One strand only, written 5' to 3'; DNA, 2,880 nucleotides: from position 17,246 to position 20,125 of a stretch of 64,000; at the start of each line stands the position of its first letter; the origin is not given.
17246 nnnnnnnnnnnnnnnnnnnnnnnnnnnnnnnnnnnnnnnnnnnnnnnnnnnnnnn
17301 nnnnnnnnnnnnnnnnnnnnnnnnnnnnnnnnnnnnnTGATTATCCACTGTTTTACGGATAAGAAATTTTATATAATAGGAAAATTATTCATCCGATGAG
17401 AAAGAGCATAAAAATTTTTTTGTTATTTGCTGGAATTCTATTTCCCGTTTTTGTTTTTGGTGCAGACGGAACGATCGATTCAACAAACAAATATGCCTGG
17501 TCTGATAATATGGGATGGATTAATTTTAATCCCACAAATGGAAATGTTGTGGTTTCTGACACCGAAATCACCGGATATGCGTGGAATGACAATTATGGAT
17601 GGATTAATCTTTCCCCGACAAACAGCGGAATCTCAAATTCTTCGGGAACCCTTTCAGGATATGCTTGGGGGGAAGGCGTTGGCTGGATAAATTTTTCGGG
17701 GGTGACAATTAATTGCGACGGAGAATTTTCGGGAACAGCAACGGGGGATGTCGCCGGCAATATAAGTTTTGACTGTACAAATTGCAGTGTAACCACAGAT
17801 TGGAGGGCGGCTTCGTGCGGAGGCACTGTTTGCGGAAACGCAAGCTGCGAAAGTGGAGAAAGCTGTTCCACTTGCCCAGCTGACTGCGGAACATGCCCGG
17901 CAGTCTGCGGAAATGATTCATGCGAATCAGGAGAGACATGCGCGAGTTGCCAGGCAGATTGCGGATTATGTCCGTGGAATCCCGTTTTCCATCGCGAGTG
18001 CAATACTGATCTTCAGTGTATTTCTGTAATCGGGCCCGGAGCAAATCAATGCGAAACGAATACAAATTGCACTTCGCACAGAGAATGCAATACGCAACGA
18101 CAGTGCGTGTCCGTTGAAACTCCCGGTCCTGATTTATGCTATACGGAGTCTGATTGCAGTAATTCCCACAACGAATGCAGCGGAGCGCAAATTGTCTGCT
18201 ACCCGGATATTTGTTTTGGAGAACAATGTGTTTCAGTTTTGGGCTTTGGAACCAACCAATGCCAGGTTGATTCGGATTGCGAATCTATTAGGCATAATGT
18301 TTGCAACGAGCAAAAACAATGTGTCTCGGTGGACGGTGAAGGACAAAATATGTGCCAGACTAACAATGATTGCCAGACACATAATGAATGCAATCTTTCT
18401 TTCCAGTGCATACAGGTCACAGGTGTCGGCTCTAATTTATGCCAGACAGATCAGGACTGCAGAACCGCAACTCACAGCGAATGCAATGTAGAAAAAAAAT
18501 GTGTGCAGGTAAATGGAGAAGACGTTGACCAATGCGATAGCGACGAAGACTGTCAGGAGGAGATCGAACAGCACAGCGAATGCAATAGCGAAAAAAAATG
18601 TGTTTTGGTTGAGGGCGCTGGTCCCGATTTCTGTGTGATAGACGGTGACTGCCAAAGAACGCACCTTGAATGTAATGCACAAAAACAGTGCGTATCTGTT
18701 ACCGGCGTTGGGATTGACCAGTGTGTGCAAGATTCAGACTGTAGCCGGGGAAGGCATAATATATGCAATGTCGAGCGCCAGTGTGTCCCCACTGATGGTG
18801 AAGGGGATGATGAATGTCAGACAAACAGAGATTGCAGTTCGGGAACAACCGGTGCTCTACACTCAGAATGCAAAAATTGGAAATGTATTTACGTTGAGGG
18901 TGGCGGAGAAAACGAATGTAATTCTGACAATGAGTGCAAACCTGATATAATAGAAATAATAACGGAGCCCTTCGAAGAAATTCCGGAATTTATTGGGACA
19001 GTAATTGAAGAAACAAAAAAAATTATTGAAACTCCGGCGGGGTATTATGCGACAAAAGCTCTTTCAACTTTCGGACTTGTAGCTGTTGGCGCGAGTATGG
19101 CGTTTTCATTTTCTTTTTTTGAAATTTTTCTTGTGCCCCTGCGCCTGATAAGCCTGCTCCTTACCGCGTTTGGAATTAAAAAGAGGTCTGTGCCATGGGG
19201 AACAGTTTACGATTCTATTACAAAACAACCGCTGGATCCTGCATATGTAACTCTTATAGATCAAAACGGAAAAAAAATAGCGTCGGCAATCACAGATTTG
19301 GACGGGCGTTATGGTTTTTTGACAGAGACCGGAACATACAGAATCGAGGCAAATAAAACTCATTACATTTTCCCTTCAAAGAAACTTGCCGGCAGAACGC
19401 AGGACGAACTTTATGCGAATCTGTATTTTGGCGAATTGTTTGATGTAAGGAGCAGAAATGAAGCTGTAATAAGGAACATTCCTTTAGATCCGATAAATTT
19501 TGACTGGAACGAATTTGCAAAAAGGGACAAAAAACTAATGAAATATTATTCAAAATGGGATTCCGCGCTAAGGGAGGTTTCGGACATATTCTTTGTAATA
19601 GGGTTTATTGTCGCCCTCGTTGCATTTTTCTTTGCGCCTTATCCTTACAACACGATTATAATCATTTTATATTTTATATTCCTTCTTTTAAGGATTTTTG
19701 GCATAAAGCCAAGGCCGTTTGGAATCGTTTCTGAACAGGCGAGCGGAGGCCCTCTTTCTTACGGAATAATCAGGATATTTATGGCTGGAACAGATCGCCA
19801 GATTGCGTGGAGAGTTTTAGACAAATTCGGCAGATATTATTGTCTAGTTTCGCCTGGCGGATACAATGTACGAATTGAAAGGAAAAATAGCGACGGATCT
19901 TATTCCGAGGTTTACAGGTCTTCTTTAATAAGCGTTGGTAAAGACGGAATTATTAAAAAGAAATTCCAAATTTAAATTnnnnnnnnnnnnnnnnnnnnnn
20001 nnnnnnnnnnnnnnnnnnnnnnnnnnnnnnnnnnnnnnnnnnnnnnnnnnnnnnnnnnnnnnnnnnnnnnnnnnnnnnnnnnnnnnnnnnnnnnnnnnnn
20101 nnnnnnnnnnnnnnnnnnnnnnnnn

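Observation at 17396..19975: Membrane protein built from thirteen tandem ~31-aa four-cysteine modules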

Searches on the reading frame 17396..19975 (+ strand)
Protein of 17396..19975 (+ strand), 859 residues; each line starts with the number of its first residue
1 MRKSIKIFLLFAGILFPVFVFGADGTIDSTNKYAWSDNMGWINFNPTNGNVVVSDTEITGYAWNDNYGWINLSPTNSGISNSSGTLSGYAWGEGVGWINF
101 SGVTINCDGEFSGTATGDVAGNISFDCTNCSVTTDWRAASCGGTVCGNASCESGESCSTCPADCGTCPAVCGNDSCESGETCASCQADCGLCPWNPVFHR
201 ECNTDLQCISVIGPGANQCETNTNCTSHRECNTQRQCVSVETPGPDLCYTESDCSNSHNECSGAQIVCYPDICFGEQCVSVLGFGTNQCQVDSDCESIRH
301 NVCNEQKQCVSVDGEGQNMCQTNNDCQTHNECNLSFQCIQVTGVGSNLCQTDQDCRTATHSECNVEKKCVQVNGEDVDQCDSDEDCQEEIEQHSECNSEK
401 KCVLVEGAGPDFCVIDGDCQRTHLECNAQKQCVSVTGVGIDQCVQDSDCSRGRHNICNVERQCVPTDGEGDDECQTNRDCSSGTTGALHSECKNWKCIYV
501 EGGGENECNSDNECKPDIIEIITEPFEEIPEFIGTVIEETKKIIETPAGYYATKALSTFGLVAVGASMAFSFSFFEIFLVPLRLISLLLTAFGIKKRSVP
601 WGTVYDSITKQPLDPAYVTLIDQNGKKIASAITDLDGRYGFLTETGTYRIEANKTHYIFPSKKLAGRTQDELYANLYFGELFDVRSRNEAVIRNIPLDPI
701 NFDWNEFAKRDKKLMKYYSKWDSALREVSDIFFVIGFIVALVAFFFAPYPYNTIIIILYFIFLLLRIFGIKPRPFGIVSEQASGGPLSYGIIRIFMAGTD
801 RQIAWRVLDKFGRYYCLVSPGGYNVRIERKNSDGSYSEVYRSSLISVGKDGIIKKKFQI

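Call 3: search_protein_families(library=pfam, proteins=[window:17396-19975:+], max_evalue=1)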
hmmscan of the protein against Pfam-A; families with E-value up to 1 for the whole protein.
window:17396-19975:+ (859 aa): 9 families
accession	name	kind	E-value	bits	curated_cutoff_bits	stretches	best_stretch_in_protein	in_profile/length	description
PF13620.12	CarboxypepD_reg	-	1.5e-09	38.5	32.3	1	602-657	4-59/82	Carboxypeptidase regulatory-like domain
PF17210.9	SdrD_B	-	0.00071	20.2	29.7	1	612-667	23-79/112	SdrD B-like domain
PF07210.18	DUF1416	-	0.0017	18.7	23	1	593-652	15-72/97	Protein of unknown function (DUF1416)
PF11974.14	bMG3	-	0.0036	17.7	34.9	1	609-644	24-59/103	Bacterial alpha-2-macroglobulin MG3 domain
PF13715.12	CarbopepD_reg_2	-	0.015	15.7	32.2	1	602-657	3-55/88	CarboxypepD_reg-like domain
PF01988.24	VIT1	-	0.015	15.6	28.1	1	718-770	131-181/214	VIT family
PF06267.17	DUF1028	-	0.076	13.3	26.2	0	208-279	53-124/193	Family of unknown function (DUF1028)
PF18927.5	CrtO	-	0.081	13.7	27.3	1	728-764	65-101/123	Glycosyl-4,4'-diaponeurosporenoate acyltransferase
PF17802.7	SpaA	-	0.25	12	23.1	1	606-651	9-57/91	Prealbumin-like fold domain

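Call 4: search_protein_families(library=ncbifam, proteins=[window:17396-19975:+], max_evalue=1)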
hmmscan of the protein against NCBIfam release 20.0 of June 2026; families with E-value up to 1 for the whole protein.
window:17396-19975:+ (859 aa): 3 families
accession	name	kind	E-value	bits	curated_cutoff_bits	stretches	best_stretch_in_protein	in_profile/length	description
NF053607.1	CHU_0125_OmpA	equivalog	0.053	12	620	1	609-663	436-491/639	CHU_0125 family OmpA-like outer membrane integrity protein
NF058648.1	ECF_sub_HI1622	equivalog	0.054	13.5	100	1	611-654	37-82/180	NikL family nickel/cobalt ECF transporter subunit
NF058592.1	GxPGS_dom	subfamily_domain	0.061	13.4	45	0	94-125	18-49/65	PGS family Ig-like domain-containing protein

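Call 6: find_homologous_proteins(query=window:17396-19972:+, max_evalue=0.001)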
Query window:17396-19972:+ (859 aa): 819 proteins with E <= 0.001 among 8000 candidates; the best 120 are listed.
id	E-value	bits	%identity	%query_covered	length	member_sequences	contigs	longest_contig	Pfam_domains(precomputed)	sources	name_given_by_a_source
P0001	0.0e+0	2042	100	100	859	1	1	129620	PF13620.13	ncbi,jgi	-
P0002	0.0e+0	1031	47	77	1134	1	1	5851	PF13715.13,PF13620.13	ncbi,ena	-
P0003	9.8e-280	948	50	98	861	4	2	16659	-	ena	-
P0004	5.5e-275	933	43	100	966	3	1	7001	PF13620.13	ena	-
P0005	1.5e-263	895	48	100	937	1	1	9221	PF13715.13,PF13620.13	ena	-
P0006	5.2e-256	870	48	97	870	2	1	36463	PF13620.13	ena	-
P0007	5.0e-254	863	48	98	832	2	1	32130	PF13620.13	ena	-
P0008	6.4e-250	850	52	66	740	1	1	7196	-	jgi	-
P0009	1.2e-240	819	47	68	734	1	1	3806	PF13620.13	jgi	jgi:hypothetical protein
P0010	3.6e-232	791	48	98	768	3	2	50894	PF13715.13,PF13620.13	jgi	-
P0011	1.2e-228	779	46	72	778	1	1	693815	PF13620.13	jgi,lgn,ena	-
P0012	1.7e-224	766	45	100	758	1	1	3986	PF13620.13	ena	-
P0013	6.4e-214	731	43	72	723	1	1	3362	PF13620.13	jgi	jgi:hypothetical protein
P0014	4.4e-213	728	45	62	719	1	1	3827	PF13715.13,PF13620.13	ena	-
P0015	3.0e-210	718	50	58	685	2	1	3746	PF13620.13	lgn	-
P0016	4.1e-209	715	58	37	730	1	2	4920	PF13620.13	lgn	-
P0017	7.5e-204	697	40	100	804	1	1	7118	PF13620.13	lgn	-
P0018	3.4e-201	688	50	58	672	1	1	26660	PF13715.13,PF13620.13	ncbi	-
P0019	4.0e-199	682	39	94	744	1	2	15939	PF13715.13,PF13620.13,PF17210.10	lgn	-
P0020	1.0e-198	680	40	100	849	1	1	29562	PF13715.13,PF13620.13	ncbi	-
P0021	2.0e-195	669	49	58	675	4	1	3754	PF13620.13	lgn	-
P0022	2.7e-195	669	48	58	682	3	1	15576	PF13715.13,PF13620.13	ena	-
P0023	3.1e-194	665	42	100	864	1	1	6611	PF13620.13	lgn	-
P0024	8.1e-193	661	43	99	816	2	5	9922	PF13620.13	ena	-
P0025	1.9e-192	660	56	36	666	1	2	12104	PF13620.13,PF17210.10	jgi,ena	-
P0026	2.2e-191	656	41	68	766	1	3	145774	PF13620.13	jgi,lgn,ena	-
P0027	4.1e-190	652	45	55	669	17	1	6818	PF13620.13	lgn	-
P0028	3.9e-189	649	47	56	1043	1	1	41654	PF13715.13,PF07581.18,PF13620.13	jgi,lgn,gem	-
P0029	8.0e-189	648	50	40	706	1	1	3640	PF13620.13,PF17210.10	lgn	-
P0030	5.1e-187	642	52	40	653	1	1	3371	PF13620.13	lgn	-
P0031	2.3e-185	636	47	51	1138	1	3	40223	PF13620.13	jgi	jgi:hypothetical protein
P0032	1.6e-183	630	47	58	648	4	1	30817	PF13620.13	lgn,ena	-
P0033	1.0e-180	621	47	58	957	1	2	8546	PF13715.13,PF02518.32,PF00512.32,PF13620.13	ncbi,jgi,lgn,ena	-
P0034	3.2e-180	619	57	35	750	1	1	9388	PF13620.13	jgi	jgi:hypothetical protein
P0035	3.8e-179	615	57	35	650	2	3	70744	PF13620.13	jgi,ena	-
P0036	8.7e-178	611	52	46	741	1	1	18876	PF13715.13,PF13620.13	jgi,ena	-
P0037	2.6e-174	599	40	62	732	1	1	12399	PF13715.13,PF23194.2,PF13620.13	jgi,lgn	-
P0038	8.8e-173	594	44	58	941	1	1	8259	PF13715.13,PF17802.8,PF02518.32,PF00512.32,PF13620.13,PF17210.10,PF14501.13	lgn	-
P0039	2.5e-171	590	41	99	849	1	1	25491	PF13620.13,PF17210.10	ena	-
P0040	1.1e-169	584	53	43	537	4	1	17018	PF13715.13,PF13620.13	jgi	jgi:hypothetical protein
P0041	2.8e-166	573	52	43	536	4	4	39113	PF13715.13,PF13620.13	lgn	-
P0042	3.9e-163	562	53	47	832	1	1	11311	PF13620.13,PF22904.4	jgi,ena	-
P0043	1.6e-162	560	55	38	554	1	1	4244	PF13715.13,PF13620.13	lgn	-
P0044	2.7e-161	556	53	43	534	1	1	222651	PF13715.13,PF13620.13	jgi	-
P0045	3.7e-161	556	54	36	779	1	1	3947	PF13620.13,PF18911.7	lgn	-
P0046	9.3e-161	555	52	40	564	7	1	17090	PF13715.13,PF13620.13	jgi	-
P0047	4.8e-159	549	51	47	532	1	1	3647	PF13715.13,PF13620.13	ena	-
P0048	7.9e-159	548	56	39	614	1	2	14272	PF13620.13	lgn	-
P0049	1.5e-158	547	50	43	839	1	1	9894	PF13620.13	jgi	jgi:hypothetical protein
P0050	2.9e-158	546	52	39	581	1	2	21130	PF13620.13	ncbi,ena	-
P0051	7.3e-156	538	52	42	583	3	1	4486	PF13620.13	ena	-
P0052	1.4e-147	511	52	41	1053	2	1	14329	PF13620.13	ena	-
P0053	1.5e-147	511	48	57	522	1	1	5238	PF13715.13,PF13620.13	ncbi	-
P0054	2.9e-140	487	49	40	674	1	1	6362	PF13715.13,PF13620.13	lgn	-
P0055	3.3e-137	477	47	41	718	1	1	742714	PF13715.13,PF13620.13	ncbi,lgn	-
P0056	9.0e-137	475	53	40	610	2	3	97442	PF13715.13,PF13620.13,PF17210.10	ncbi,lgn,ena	-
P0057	9.7e-137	475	47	41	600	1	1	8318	PF13715.13,PF05887.17,PF13620.13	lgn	-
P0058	1.2e-136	475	38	54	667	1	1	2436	PF13715.13,PF13620.13,PF17210.10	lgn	-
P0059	1.2e-136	475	50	38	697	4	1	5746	PF13715.13,PF17802.8,PF13620.13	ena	-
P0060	1.7e-135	471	48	40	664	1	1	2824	PF13620.13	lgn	-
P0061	2.1e-134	467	53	38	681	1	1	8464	PF13715.13,PF13620.13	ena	-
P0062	1.5e-132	461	50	42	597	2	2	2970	PF13620.13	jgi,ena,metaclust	metaclust:\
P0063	1.9e-132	461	47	41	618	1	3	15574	PF13715.13,PF17802.8,PF13620.13,PF22904.4,PF17210.10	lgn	-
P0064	2.0e-132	461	53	38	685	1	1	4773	PF13620.13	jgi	jgi:hypothetical protein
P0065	3.1e-132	460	51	40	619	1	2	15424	PF13715.13,PF13620.13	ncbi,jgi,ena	-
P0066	4.2e-132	460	52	37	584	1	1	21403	PF13620.13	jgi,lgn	-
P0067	9.2e-132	459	50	40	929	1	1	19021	PF07679.23,PF13715.13,PF13927.13,PF13620.13,PF17210.10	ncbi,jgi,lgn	ncbi:MAG: hypothetical protein WC757_03460 [Candidatus Paceibacterota bacterium]|jgi:hypothetical pr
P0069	9.6e-131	455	44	43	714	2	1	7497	PF13715.13,PF13620.13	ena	-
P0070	1.4e-130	455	54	35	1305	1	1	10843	PF13768.13,PF06707.18,PF13715.13,PF00092.35,PF17802.8,PF13519.13,PF23193.2,PF13620.13,PF09430.17,PF22904.4,PF17210.10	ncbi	-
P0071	2.7e-130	454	48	40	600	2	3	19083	PF13715.13,PF13620.13,PF17210.10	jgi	-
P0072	3.0e-129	450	53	38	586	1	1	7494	PF13715.13,PF13620.13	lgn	-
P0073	8.2e-129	449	53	38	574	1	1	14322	PF13715.13,PF13620.13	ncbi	-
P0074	1.4e-128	448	48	42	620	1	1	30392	PF13620.13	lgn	-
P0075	8.4e-128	446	50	39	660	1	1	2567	PF13715.13,PF13620.13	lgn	-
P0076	9.0e-128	445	49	40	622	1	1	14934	PF13715.13,PF13620.13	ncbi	-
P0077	1.9e-126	441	48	40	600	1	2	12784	PF13620.13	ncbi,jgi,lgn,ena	-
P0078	7.0e-126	439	50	38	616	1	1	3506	PF13620.13,PF17210.10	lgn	-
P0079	7.9e-126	439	41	51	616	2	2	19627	PF13620.13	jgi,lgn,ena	-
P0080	3.7e-125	437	39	51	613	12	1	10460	PF13715.13,PF13620.13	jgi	-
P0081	1.1e-124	435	49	38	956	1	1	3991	PF13768.13,PF13715.13,PF00092.35,PF17802.8,PF13519.13,PF13620.13,PF22904.4,PF17210.10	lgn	-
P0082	1.4e-123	432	52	37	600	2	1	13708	PF13715.13,PF13620.13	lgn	-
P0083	2.8e-123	431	48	36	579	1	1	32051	PF13715.13,PF13620.13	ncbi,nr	ncbi:MAG: carboxypeptidase-like regulatory domain-containing protein [Candidatus Gribaldobacteria ba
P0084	3.4e-123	430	48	38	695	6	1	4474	PF13715.13,PF13620.13,PF17210.10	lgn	-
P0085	4.2e-123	430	50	38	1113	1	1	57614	PF13715.13,PF00092.35,PF13519.13,PF13620.13,PF22904.4,PF17210.10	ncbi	-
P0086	5.3e-123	430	51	30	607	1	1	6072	PF13715.13,PF13620.13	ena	-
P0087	8.7e-123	429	49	38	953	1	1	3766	PF13768.13,PF13715.13,PF00092.35,PF17802.8,PF13519.13,PF13620.13,PF22904.4,PF17210.10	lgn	-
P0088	1.6e-122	428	43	45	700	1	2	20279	PF13715.13,PF13620.13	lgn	-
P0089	2.2e-122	428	53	34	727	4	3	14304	PF13715.13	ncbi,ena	-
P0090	4.1e-122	427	48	40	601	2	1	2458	PF13715.13,PF13620.13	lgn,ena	-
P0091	4.3e-122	427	49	38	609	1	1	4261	PF13715.13,PF13620.13,PF17210.10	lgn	-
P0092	1.4e-121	425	51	36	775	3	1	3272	PF16403.12,PF13620.13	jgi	-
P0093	1.8e-121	425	46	39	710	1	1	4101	PF13715.13,PF13620.13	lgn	-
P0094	2.3e-121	424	48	39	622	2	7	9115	PF13715.13,PF13620.13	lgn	-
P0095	1.1e-120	422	46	42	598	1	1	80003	PF13715.13,PF13620.13,PF22904.4,PF17210.10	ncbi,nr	ncbi:carboxypeptidase-like regulatory domain-containing protein [Candidatus Parcubacteria bacterium]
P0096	1.2e-120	422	47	41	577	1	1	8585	PF13715.13,PF13620.13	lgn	-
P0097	5.8e-120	420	49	35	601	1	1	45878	PF13715.13,PF13620.13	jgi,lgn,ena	-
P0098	4.9e-119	417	46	39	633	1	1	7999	PF13620.13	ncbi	-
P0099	5.9e-119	416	48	39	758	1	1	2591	PF13715.13,PF16403.12,PF13620.13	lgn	-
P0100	1.1e-118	415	49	37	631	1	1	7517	PF13715.13,PF13620.13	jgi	jgi:hypothetical protein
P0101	2.0e-118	415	48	40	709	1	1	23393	PF13620.13,PF17210.10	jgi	jgi:hypothetical protein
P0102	3.0e-118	414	50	31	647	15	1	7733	PF13715.13,PF07210.19,PF13620.13,PF17210.10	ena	-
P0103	4.3e-118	413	50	37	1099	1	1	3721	PF13715.13,PF00092.35,PF13519.13,PF13620.13,PF17210.10,PF18884.6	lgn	-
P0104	7.9e-118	413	50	37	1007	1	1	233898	PF13715.13,PF00092.35,PF13519.13,PF13620.13,PF22904.4,PF17210.10,PF18884.6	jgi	jgi:Mg-chelatase subunit ChlD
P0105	1.7e-117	412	50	36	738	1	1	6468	PF13715.13,PF16403.12,PF13620.13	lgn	-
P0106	8.0e-117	409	47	39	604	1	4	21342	PF07210.19,PF13620.13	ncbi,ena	-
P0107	9.6e-117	409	49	33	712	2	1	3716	PF13715.13,PF13620.13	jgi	-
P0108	1.2e-116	409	46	39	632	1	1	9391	PF13620.13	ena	-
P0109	1.8e-116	408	45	37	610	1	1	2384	PF13620.13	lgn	-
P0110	5.8e-116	406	45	39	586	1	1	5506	PF13715.13,PF13620.13,PF17210.10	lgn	-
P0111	6.0e-116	406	47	38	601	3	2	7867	PF13620.13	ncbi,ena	-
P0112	6.7e-116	406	46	41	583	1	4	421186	PF13715.13,PF13620.13,PF17210.10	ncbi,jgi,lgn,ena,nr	ncbi:MAG TPA: carboxypeptidase-like regulatory domain-containing protein [Candidatus Paceibacterota 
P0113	2.8e-115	404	48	40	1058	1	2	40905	PF13715.13,PF00092.35,PF17802.8,PF13519.13,PF13620.13,PF22904.4,PF17210.10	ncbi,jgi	jgi:uncharacterized protein YegL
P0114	2.3e-114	401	43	42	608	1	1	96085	PF13620.13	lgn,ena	-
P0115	4.9e-114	400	46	40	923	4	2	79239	PF13620.13,PF17210.10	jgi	-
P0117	3.5e-113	397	46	37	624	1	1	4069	PF13715.13,PF13620.13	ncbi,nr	ncbi:MAG: carboxypeptidase-like regulatory domain-containing protein [Patescibacteria group bacteriu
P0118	7.2e-113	396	45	38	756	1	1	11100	PF13715.13,PF07210.19,PF16403.12,PF13620.13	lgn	-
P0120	5.0e-112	393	46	40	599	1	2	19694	PF13715.13,PF13620.13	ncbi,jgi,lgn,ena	ncbi:MAG: carboxypeptidase-like regulatory domain-containing protein [bacterium]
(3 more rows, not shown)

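Call 23: find_encoding_contigs(protein=P0011, flank=6000, max_places=2)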
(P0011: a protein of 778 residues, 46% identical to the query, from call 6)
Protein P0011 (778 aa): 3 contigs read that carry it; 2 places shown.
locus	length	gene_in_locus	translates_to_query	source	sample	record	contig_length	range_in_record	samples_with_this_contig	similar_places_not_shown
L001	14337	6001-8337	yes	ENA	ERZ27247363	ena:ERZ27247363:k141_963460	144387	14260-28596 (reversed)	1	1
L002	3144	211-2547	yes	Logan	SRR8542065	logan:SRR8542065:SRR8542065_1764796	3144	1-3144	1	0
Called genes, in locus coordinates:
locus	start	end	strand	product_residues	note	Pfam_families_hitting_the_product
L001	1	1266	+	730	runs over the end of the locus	-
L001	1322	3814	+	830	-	-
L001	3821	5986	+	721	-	-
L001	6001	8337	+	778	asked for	PF13620:CarboxypepD_reg (weak)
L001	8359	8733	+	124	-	PF00072:Response_reg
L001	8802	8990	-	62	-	-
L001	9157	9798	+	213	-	PF02163:Peptidase_M50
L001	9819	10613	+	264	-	-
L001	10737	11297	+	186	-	-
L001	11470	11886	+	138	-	PF00164:Ribosom_S12_S23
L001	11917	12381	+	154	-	PF00177:Ribosomal_S7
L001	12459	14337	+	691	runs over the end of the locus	PF00009:GTP_EFTU, PF03144:GTP_EFTU_D2, PF22042:EF-G_D2, PF14492:EFG_III, PF16658:RF3_C, PF03764:EFG_IV, PF00679:EFG_C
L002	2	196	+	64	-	?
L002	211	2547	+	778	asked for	PF13620:CarboxypepD_reg (weak)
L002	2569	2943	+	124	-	PF00072:Response_reg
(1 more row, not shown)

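Call 24: find_encoding_contigs(protein=P0007, flank=6000, max_places=2)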
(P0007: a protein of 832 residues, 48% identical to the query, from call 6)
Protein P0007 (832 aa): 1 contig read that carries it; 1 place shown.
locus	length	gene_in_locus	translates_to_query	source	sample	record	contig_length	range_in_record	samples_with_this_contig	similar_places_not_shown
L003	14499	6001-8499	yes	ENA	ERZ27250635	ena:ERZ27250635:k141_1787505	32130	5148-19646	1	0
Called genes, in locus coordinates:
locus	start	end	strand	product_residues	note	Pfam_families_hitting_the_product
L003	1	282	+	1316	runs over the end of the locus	-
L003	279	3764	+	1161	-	PF09603:Fib_succ_major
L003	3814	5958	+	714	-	PF07719:TPR_2 (faint), PF13432:TPR_16 (faint), PF13181:TPR_8 (faint), PF13414:TPR_11 (faint), PF00515:TPR_1 (faint), PF13371:TPR_9 (faint), PF13431:TPR_17 (weak)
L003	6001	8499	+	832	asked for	PF13620:CarboxypepD_reg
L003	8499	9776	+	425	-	PF02518:HATPase_c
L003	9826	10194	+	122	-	PF00072:Response_reg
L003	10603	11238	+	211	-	PF02163:Peptidase_M50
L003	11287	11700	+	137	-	PF00164:Ribosom_S12_S23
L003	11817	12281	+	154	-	PF00177:Ribosomal_S7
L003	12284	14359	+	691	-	PF00009:GTP_EFTU, PF03144:GTP_EFTU_D2, PF22042:EF-G_D2, PF14492:EFG_III, PF16658:RF3_C (weak), PF03764:EFG_IV, PF00679:EFG_C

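Call 26: find_encoding_contigs(protein=P0112, flank=6000, max_places=1)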
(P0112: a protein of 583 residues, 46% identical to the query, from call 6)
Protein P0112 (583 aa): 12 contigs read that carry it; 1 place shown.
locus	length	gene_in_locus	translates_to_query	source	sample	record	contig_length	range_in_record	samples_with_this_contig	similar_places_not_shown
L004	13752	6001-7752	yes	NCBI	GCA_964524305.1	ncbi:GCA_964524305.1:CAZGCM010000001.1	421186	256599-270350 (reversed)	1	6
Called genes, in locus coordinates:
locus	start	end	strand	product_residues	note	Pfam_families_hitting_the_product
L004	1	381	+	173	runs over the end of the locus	PF00383:dCMP_cyt_deam_1, PF14437:MafB19-deam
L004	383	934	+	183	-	PF13238:AAA_18, PF13207:AAA_17 (weak)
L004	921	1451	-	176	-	PF00186:DHFR_1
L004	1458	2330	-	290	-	PF00303:Thymidylat_synt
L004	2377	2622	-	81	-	-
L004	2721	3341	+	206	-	PF02163:Peptidase_M50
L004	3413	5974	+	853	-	PF13884:Peptidase_S74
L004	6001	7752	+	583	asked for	PF13715:CarbopepD_reg_2 (faint), PF13620:CarboxypepD_reg, PF17210:SdrD_B (faint)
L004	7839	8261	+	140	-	PF00164:Ribosom_S12_S23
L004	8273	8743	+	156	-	PF00177:Ribosomal_S7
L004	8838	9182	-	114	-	-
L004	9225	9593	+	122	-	PF09827:CRISPR_Cas2 (weak), PF20803:PaaX_M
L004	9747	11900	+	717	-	PF00009:GTP_EFTU, PF03144:GTP_EFTU_D2, PF22042:EF-G_D2, PF14492:EFG_III, PF16658:RF3_C (weak), PF03764:EFG_IV, PF00679:EFG_C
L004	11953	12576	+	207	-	-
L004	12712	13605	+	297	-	PF00696:AA_kinase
